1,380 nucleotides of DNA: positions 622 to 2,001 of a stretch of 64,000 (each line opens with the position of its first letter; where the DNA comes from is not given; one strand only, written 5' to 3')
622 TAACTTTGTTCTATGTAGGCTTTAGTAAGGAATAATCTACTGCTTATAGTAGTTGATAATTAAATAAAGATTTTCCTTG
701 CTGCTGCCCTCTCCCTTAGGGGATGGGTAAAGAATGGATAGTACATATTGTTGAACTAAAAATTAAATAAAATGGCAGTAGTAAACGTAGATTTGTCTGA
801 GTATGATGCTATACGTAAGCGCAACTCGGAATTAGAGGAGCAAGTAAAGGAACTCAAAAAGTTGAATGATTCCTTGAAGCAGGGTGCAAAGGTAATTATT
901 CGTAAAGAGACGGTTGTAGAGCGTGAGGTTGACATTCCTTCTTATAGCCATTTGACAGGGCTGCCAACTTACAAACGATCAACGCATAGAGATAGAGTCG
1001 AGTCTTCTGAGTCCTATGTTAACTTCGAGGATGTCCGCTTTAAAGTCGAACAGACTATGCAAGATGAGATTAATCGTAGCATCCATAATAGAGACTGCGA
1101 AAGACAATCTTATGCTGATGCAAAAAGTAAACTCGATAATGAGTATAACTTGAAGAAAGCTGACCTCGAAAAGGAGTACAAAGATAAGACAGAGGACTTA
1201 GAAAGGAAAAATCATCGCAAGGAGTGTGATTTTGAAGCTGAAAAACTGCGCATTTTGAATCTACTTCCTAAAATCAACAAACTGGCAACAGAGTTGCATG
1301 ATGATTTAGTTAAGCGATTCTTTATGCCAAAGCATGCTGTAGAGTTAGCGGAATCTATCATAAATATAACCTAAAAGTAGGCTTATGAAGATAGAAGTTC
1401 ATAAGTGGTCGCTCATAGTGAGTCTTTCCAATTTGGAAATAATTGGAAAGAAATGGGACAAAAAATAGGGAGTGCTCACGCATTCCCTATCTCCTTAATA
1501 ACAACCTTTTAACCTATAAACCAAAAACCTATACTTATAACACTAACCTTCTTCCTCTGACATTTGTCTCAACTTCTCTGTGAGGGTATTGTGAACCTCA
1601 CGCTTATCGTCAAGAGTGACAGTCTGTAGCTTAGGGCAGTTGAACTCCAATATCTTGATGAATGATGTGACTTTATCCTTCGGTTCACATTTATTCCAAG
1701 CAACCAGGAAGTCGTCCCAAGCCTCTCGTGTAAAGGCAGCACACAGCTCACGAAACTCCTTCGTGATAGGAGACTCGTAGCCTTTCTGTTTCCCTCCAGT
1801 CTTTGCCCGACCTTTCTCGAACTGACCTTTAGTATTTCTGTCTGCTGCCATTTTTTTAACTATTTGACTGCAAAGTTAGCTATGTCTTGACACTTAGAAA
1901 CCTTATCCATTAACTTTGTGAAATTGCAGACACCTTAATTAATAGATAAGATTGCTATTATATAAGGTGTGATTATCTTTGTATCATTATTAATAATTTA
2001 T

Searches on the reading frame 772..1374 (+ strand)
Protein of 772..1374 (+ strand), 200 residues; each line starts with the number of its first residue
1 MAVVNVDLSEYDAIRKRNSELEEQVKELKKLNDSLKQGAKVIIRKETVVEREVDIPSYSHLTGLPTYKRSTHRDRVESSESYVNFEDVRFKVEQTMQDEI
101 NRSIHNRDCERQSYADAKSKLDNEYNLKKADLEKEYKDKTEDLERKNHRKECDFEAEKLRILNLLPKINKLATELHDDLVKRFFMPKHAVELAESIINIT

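Call 31: search_protein_families(library=pfam, proteins=[window:772-1374:+], max_evalue=0.01)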
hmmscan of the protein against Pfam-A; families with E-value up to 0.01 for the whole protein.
window:772-1374:+ (200 aa): 1 family
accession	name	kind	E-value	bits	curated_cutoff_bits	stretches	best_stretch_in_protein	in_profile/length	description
PF14077.11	WD40_alt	-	0.0033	17.7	25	1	12-35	14-37/48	Alternative WD40 repeat motif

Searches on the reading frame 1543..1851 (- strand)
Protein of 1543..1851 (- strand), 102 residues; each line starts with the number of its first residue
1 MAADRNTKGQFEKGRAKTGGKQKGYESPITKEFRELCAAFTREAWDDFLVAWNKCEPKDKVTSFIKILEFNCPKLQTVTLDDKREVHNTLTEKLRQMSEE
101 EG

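Call 30: search_protein_families(library=pfam, proteins=[window:1543-1851:-], max_evalue=0.01)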
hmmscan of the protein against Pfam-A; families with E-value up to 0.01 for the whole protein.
window:1543-1851:- (102 aa): 0 families

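Call 42: search_solved_structures(query=window:1543-1851:-, max_evalue=10)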
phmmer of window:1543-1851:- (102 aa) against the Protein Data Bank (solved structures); distinct sequences matched with E-value up to 10: 2.
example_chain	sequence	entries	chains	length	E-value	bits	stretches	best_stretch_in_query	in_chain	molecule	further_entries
7xvi_A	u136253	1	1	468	1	12.9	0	44-71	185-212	PITG_15142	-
3rpi_L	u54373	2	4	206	1.3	12.5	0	34-81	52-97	Light chain from highly potent anti-HIV neutralizing antibody | 3BNC60 Fab Light-chain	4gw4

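Call 97: search_protein_families(library=phrogs, proteins=[window:1543-1851:-], max_evalue=0.001)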
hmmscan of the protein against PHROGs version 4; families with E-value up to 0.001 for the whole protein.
window:1543-1851:- (102 aa): 0 families
